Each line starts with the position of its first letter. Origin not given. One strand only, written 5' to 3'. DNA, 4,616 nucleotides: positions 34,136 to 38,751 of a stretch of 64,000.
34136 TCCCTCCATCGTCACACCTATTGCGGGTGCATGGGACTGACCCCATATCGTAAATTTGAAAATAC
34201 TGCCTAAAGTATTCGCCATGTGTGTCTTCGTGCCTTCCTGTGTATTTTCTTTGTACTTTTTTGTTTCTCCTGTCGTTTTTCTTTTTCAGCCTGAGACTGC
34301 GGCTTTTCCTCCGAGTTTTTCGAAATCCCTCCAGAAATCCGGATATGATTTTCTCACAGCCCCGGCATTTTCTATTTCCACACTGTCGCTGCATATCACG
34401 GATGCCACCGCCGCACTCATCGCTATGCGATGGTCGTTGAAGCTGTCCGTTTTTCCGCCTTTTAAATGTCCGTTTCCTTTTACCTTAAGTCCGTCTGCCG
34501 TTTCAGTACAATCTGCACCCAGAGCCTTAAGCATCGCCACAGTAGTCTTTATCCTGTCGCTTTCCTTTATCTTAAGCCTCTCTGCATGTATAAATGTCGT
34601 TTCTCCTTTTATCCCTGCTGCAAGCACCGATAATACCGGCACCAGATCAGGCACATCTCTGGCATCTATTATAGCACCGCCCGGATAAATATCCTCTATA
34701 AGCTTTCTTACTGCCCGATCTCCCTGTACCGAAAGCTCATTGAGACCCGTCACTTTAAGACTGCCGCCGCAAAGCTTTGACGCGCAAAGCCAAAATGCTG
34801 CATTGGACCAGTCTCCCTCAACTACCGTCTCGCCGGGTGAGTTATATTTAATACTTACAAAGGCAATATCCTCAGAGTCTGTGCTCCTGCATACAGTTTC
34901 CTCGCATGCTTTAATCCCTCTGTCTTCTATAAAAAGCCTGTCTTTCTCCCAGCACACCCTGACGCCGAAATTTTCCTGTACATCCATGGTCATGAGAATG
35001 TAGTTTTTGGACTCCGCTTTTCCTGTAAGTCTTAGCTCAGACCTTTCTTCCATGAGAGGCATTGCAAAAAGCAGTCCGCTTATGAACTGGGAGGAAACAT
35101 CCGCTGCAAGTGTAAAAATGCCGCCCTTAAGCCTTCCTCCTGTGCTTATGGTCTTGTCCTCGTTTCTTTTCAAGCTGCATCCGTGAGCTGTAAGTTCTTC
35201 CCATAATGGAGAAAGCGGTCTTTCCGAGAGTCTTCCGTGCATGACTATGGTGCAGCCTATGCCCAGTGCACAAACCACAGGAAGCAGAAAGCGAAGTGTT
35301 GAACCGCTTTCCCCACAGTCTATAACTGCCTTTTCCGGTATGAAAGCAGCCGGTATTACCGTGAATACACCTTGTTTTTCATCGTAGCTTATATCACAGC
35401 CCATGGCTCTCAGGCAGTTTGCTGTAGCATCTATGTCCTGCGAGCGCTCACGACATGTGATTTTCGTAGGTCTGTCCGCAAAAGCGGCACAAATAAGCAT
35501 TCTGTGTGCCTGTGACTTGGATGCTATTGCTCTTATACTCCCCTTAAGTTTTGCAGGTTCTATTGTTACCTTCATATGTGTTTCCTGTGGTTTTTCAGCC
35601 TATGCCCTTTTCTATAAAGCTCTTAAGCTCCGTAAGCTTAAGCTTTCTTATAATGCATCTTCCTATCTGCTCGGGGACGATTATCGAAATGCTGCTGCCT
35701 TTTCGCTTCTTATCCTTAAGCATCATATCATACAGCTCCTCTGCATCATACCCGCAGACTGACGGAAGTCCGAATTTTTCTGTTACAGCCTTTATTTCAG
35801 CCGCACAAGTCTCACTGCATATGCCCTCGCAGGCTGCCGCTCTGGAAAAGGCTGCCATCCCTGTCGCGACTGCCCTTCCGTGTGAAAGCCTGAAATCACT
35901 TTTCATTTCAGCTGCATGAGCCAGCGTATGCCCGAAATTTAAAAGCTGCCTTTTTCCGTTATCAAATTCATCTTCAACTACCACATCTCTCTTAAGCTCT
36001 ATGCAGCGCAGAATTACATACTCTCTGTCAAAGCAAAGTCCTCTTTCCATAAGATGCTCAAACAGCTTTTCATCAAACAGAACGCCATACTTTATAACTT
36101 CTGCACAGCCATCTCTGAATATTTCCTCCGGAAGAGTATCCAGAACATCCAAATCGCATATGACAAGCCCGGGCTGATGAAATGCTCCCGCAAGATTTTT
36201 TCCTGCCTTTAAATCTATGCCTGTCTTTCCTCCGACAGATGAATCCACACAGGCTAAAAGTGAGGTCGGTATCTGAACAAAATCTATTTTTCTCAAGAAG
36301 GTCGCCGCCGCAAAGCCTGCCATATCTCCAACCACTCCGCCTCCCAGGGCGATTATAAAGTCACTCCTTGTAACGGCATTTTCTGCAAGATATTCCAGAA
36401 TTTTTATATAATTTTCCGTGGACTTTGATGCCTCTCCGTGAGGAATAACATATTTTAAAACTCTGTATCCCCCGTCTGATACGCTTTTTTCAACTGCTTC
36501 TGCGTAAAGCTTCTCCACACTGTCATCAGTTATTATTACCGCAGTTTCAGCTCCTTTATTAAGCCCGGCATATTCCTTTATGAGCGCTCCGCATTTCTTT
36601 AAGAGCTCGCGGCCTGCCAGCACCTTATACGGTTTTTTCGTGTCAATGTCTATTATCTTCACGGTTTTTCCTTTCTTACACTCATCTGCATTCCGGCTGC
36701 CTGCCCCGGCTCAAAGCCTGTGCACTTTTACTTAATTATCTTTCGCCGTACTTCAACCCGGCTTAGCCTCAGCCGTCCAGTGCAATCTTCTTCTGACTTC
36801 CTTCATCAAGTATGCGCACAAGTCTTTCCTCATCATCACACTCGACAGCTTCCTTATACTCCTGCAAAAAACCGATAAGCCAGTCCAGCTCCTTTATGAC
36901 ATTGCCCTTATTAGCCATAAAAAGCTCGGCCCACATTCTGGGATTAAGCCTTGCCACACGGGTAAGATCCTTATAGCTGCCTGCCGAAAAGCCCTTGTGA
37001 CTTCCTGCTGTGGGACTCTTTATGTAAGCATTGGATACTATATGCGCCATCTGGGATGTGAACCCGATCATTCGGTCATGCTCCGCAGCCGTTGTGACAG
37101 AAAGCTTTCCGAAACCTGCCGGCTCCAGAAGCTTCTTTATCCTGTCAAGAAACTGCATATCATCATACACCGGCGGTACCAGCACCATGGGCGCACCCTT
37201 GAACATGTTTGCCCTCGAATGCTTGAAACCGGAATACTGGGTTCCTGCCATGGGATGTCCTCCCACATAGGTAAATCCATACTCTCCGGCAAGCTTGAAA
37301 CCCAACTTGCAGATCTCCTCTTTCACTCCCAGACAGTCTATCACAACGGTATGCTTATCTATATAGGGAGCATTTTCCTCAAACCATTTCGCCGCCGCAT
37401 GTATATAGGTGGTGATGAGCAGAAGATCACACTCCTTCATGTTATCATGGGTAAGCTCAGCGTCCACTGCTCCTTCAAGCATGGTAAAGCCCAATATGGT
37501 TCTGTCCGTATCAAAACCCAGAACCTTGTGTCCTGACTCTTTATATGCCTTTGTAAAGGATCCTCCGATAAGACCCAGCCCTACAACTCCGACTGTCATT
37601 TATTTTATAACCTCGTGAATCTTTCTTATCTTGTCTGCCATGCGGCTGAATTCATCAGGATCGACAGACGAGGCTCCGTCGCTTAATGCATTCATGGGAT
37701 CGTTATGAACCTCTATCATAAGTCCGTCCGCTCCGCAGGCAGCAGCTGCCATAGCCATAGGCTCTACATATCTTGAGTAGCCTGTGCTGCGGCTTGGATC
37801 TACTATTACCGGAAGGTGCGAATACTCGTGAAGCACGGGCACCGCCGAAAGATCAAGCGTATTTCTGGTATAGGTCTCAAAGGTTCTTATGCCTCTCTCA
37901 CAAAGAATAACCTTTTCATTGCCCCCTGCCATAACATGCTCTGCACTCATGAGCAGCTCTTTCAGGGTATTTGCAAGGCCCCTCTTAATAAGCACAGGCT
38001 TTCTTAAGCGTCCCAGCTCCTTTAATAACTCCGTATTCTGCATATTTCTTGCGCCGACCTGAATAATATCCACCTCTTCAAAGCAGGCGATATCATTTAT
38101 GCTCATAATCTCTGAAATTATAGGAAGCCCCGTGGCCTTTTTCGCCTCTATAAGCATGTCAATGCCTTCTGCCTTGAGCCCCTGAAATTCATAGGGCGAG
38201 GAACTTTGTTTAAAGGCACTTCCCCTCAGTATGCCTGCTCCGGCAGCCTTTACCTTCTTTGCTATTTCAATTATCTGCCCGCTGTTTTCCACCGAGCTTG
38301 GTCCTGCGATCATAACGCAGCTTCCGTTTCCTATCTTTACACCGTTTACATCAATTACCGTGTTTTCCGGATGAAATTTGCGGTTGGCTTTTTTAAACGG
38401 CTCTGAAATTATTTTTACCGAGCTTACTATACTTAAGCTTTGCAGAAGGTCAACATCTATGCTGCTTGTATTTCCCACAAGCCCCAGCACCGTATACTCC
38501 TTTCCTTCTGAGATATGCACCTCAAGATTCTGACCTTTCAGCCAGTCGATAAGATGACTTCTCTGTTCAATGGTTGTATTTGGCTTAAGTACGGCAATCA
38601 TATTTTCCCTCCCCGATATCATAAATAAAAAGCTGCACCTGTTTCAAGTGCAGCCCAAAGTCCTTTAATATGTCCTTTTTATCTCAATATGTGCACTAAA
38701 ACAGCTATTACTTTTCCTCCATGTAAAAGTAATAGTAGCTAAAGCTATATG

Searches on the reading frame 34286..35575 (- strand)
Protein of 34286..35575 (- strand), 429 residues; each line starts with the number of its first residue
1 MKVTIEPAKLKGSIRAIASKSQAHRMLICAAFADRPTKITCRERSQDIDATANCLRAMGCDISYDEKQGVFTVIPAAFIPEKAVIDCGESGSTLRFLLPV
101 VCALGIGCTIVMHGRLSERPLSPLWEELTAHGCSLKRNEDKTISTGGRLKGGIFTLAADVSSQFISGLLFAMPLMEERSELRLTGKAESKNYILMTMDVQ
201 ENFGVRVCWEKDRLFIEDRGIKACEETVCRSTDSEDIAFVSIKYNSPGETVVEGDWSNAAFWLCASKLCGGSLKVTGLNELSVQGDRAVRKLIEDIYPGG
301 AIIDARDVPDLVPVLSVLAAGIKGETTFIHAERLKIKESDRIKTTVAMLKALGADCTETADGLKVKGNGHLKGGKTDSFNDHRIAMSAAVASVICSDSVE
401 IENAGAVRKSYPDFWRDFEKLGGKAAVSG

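Call 7: search_protein_families(library=ncbifam, proteins=[window:34286-35575:-])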
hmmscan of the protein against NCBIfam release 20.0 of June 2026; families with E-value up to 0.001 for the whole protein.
window:34286-35575:- (429 aa): 6 families
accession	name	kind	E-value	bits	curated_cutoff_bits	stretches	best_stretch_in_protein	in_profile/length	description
TIGR01356.1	aroA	equivalog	9.2e-87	291.5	287.25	2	12-294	1-264/415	3-phosphoshikimate 1-carboxyvinyltransferase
NF008816.0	PRK11860.1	equivalog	1.3e-45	155.7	943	1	10-421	15-435/662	bifunctional 3-phosphoshikimate 1-carboxyvinyltransferase/cytidylate kinase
NF011381.1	PRK14806.1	equivalog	3.1e-38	131.5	902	2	310-422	616-727/733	bifunctional prephenate dehydrogenase/3-phosphoshikimate 1-carboxyvinyltransferase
NF006873.0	PRK09369.1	subfamily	7.8e-11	41.3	297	1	8-424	10-413/419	UDP-N-acetylglucosamine 1-carboxyvinyltransferase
TIGR01072.1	murA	equivalog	2.4e-10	39.8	392.7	1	8-70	10-72/416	UDP-N-acetylglucosamine 1-carboxyvinyltransferase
NF009470.0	PRK12830.1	equivalog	0.00014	20.7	552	0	341-424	330-411/417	UDP-N-acetylglucosamine 1-carboxyvinyltransferase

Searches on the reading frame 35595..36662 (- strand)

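Call 7: search_protein_families(library=ncbifam, proteins=[window:35595-36662:-])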
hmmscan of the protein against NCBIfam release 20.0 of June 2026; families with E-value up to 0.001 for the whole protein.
window:35595-36662:- (355 aa): 8 families
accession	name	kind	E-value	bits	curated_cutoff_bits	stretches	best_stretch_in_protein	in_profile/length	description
TIGR01357.1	aroB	equivalog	1e-105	353.8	305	1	20-342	9-333/344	3-dehydroquinate synthase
TIGR04425.1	P_lya_rel_AroB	hypoth_equivalog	9.5e-63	212.3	400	1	38-338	25-328/348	AroB-related putative sugar phosphate phospholyase (cyclizing)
NF010627.0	PRK14021.1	equivalog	3e-57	194.2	565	1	10-337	187-523/542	bifunctional shikimate kinase/3-dehydroquinate synthase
NF004852.0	PRK06203.1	equivalog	3.3e-48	164.5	333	1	70-300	91-330/407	3-dehydroquinate synthase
NF010556.0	PRK13951.1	equivalog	4.9e-44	151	560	1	33-346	180-485/492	bifunctional shikimate kinase AroK/3-dehydroquinate synthase AroB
NF002022.0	PRK00843.1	equivalog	4.3e-13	49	413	1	11-195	11-179/350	NAD(P)-dependent glycerol-1-phosphate dehydrogenase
NF053832.1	GlycoaldRedHalo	equivalog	3.4e-07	29.7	550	1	10-189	7-172/363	glycolaldehyde reductase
NF006941.0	PRK09423.1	subfamily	4.9e-07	28.9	336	1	9-188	6-171/367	glycerol dehydrogenase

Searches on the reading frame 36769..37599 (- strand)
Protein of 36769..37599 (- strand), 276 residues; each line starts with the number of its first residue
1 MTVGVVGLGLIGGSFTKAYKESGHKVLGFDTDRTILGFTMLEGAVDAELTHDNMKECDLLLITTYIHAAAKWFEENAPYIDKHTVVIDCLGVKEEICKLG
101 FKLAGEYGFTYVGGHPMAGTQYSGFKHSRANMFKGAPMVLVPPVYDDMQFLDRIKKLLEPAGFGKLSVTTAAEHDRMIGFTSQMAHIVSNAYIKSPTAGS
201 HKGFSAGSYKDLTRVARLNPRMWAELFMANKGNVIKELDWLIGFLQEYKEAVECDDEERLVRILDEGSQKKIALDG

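Call 7: search_protein_families(library=ncbifam, proteins=[window:36769-37599:-])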
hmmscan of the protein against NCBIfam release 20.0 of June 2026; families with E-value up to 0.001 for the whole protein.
window:36769-37599:- (276 aa): 21 families
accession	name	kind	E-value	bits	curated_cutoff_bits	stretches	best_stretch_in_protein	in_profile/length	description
NF006307.0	PRK08507.1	equivalog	3.5e-42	144.5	295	1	1-267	1-268/275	prephenate dehydrogenase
NF005107.0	PRK06545.1-5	equivalog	3.7e-42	144.6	414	1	2-269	4-279/367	prephenate dehydrogenase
NF011381.1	PRK14806.1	equivalog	8.7e-40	136.7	902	1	3-266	6-276/733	bifunctional prephenate dehydrogenase/3-phosphoshikimate 1-carboxyvinyltransferase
NF005650.0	PRK07417.1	equivalog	1.4e-35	122.9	290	1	1-270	2-274/281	prephenate/arogenate dehydrogenase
NF005106.0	PRK06545.1-4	equivalog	9.7e-32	110.6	569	1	2-267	3-276/363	prephenate dehydrogenase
NF005105.0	PRK06545.1-3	equivalog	1.2e-31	109.9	524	1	2-272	4-283/367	prephenate dehydrogenase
NF005108.0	PRK06545.1-6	equivalog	2e-30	106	327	1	3-274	13-284/321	prephenate dehydrogenase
NF005694.0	PRK07502.1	equivalog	1.9e-29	102.9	409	1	3-262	9-276/310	prephenate/arogenate dehydrogenase family protein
NF005112.0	PRK06545.2-4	subfamily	1.6e-24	86.7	294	1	3-246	5-244/356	prephenate dehydrogenase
NF005111.0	PRK06545.2-3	equivalog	6.9e-23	81.2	344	1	2-253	15-266/371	prephenate dehydrogenase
NF005104.0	PRK06545.1-1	equivalog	7.2e-21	74.7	713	1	3-256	5-265/366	prephenate dehydrogenase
NF005109.0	PRK06545.2-1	equivalog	4.4e-20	72.1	397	1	3-242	4-239/361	prephenate dehydrogenase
NF006409.0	PRK08655.1-3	equivalog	2.6e-17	63.3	310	1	3-264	3-260/290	prephenate dehydrogenase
NF005110.0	PRK06545.2-2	equivalog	3e-16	59.6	385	1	3-265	73-334/423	prephenate dehydrogenase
NF005113.0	PRK06545.2-5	equivalog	1.4e-13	50.5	497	2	1-140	1-136/378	prephenate dehydrogenase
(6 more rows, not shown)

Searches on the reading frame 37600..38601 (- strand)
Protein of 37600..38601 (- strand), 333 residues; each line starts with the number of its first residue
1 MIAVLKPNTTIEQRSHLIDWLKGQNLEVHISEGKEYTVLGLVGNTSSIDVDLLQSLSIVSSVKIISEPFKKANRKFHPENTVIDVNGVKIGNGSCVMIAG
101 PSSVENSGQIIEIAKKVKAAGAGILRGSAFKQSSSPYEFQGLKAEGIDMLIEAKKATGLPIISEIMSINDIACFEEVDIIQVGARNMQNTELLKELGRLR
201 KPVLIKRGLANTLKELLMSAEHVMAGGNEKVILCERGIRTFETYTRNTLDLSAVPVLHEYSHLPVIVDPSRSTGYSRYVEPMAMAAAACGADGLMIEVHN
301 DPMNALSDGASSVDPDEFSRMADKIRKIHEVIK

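Call 7: search_protein_families(library=ncbifam, proteins=[window:37600-38601:-])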
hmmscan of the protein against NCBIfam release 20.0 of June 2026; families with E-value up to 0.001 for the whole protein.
window:37600-38601:- (333 aa): 10 families
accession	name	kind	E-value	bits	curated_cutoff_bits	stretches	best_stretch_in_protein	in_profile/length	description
NF006421.0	PRK08673.1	subfamily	3e-132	440.9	335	1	1-332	1-333/338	3-deoxy-7-phosphoheptulonate synthase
TIGR01361.1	DAHP_synth_Bsub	equivalog_domain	1.6e-107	358.8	267.75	1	71-327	2-259/260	3-deoxy-7-phosphoheptulonate synthase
NF009933.0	PRK13396.1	subfamily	1.8e-105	352.8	486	1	1-332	1-341/352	3-deoxy-7-phosphoheptulonate synthase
NF009239.0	PRK12595.1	equivalog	4.9e-96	321.8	279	1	73-330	97-355/360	bifunctional 3-deoxy-7-phosphoheptulonate synthase/chorismate mutase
NF041229.1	BagF_FevY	exception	1.4e-87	294.1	700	1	26-319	22-316/340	phospho-2-dehydro-3-deoxyheptonate aldolase BagF/FevY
NF003543.0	PRK05198.1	equivalog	3.1e-32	111.7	242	1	82-333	4-272/273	3-deoxy-8-phosphooctulonate synthase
TIGR01362.1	KDO8P_synth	equivalog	1e-31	110.1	314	1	95-333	3-257/258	3-deoxy-8-phosphooctulonate synthase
NF009109.0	PRK12457.1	equivalog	8.1e-19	67.9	457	1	134-333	64-273/281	3-deoxy-8-phosphooctulonate synthase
TIGR03569.1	NeuB_NnaB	equivalog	3.1e-08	33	399.65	1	142-331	73-257/329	N-acetylneuraminate synthase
TIGR03586.1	PseI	equivalog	1.1e-07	31.4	340.25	1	148-330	80-255/327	pseudaminic acid synthase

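Call 8: find_related_loci(query=window:37600-38601:-, collection=genome_contigs, flank=1500)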
Query window:37600-38601:- (333 aa) in genome_contigs; peptide patterns used: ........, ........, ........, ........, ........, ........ (x = any residue, [..] = any of these).
599 stretches matched a pattern (row limit reached: there are more); 500 encode a relative of the query (tblastn E <= 1e-3); the best 80 are kept; 80 distinct loci.
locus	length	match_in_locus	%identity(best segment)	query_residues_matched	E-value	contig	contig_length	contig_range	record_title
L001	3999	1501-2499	89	1-333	0e+0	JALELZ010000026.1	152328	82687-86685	MAG: Lachnospiraceae bacterium isolate SUG126 k141_5178029, whole genome shotgun sequence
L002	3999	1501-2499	88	1-333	0e+0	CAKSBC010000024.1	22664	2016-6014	MAG: uncultured Lachnospiraceae bacterium isolate REFINED_METABAT215_TOP10_CONTIGS_1500_ASSEMBLY_K77_MERGED__Hadza_MoBio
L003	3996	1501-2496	85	1-332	0e+0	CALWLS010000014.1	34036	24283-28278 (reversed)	MAG: uncultured Lachnospiraceae bacterium isolate BRZ_EQ__bin76 genome assembly, contig: BRZ_EQ__NODE_2304_length_34036_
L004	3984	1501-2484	70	1-328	6e-157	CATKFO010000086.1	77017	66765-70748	MAG: uncultured Eubacteriales bacterium isolate iMGMC-574_1678881662 genome assembly, contig: MegahitA5_1608, whole geno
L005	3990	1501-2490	68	1-330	9e-154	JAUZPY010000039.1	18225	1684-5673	MAG: Bacillota bacterium isolate bin175(16d) MBHDOGIH_39, whole genome shotgun sequence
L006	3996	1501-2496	69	1-332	5e-153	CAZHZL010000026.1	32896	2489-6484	MAG TPA_asm: uncultured Oscillospiraceae bacterium isolate SRP315200_co1_221 genome assembly, contig: NODE_1868_length_3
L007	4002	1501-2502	66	1-332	2e-152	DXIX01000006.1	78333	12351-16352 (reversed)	MAG TPA_asm: Candidatus Blautia intestinigallinarum isolate CHK186-9876 CHK186__C49968_L78333_SAMEA5754830, whole genome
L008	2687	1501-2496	68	1-332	3e-156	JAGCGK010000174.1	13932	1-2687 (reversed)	MAG: Clostridiales bacterium isolate RGIG9768 Yak_Omasum-5__c973814, whole genome shotgun sequence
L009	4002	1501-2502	67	1-332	4e-152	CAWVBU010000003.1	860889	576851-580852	MAG: uncultured Blautia sp. isolate metabat2_pooled_hifiasm.178 MAG genome assembly, contig: s14166.ctg017666l, whole ge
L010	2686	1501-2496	68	1-332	4e-155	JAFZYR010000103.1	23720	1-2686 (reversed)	MAG: Treponema sp. isolate RGIG8218 Water_buffalos_Rumen-5__c1189800, whole genome shotgun sequence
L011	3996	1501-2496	68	1-332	4e-151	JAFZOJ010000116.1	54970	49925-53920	MAG: Treponema sp. isolate RGIG7950 Water_buffalos_Rumen-1__c963412, whole genome shotgun sequence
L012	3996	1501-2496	68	1-332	3e-150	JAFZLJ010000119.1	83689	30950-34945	MAG: Treponema sp. isolate RGIG7872 Water_buffalos_Reticulum-4__c814981, whole genome shotgun sequence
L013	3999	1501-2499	65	1-333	4e-150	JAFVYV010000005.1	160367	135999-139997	MAG: Clostridia bacterium isolate RGIG5519 Sheep_Colon.Co__c456270, whole genome shotgun sequence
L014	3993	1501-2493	66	1-331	6e-150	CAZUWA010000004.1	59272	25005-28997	MAG TPA_asm: uncultured Lachnospiraceae bacterium isolate SRP225648_co1_967 genome assembly, contig: NODE_818_length_592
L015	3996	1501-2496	67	1-332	1e-149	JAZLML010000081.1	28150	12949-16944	MAG: Saccharofermentans sp. isolate T1900044955_TA20190009.MAGScoT_cleanbin_000011 SGB_3809_k141_40327, whole genome sho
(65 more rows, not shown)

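Call 53: search_solved_structures(query=window:37600-38601:-, show_alignments=2, max_evalue=1e-30)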
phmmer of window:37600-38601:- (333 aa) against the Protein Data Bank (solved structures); distinct sequences matched with E-value up to 1e-30: 10.
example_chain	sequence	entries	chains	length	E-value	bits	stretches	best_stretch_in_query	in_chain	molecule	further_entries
4grs_A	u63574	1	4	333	1.5e-96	326.6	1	1-324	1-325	Phospho-2-dehydro-3-deoxyheptonate aldolase, 2-dehydro-3-deoxyphosphoheptonate aldolase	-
1rzm_A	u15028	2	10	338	7e-94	317.8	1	1-330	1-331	Phospho-2-dehydro-3-deoxyheptonate aldolase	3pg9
1vr6_A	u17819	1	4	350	8e-94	317.6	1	1-330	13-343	Phospho-2-dehydro-3-deoxyheptonate aldolase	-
3pg8_A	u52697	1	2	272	2.7e-78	266.6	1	69-330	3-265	Phospho-2-dehydro-3-deoxyheptonate aldolase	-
5j6f_A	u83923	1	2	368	4.5e-77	262.6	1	72-328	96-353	3-deoxy-D-arabino-heptulosonate 7-phosphate synthase, chorismate mutase-isozyme 3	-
3nvt_A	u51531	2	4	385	7.2e-76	258.7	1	72-321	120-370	3-deoxy-D-arabino-heptulosonate 7-phosphate synthase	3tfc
4c1k_A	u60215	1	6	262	7.9e-75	255.2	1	75-324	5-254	2-DEHYDRO-3-DEOXYPHOSPHOHEPTONATE ALDOLASE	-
1zco_A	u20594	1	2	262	1.1e-74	254.8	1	75-324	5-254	2-dehydro-3-deoxyphosphoheptonate aldolase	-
1vs1_A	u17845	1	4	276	1.5e-74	254.3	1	76-326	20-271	3-deoxy-7-phosphoheptulonate synthase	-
4c1l_A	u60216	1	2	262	5.4e-74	252.5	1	75-324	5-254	2-dehydro-3-deoxyphosphoheptonate aldolase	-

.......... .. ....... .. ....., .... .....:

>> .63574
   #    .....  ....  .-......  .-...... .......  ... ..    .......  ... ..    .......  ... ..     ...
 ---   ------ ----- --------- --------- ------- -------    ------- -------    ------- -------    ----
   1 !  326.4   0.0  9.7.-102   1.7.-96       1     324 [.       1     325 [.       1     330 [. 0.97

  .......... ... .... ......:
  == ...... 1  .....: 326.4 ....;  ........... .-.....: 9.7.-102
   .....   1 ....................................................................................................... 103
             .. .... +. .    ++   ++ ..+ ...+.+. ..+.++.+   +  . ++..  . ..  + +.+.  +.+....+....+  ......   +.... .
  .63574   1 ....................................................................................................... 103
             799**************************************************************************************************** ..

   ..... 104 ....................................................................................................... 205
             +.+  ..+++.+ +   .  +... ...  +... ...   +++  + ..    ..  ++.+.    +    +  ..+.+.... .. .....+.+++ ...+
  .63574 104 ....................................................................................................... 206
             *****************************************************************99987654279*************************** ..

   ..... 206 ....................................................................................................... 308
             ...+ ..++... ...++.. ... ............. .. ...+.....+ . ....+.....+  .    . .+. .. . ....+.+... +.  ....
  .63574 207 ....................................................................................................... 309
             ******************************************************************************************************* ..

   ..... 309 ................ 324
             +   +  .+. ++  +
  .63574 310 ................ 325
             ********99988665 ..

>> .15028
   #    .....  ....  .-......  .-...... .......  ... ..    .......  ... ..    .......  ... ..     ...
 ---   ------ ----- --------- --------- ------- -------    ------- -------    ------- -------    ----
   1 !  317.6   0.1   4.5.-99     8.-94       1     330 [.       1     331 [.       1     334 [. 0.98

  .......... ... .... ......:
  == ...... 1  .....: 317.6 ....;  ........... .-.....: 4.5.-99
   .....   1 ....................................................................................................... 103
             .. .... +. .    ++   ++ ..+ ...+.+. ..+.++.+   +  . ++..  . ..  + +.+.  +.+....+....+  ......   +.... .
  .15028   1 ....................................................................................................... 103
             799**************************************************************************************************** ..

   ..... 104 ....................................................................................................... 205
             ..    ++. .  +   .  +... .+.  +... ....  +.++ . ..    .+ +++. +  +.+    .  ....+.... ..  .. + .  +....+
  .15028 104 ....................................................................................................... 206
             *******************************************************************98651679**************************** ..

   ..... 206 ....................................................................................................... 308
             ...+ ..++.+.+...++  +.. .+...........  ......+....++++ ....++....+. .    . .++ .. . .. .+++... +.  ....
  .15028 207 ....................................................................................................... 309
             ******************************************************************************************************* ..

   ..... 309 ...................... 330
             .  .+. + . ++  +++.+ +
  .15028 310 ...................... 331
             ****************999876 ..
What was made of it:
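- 37600..38601 (-): aroF (DAHP synthase family), first gene of the controlled operon; its SD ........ is at 38614-38607. Call 7 (NF006421, 441 bits) and call 53 (T. maritima DAHPS 1RZM, E = 7e-94).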
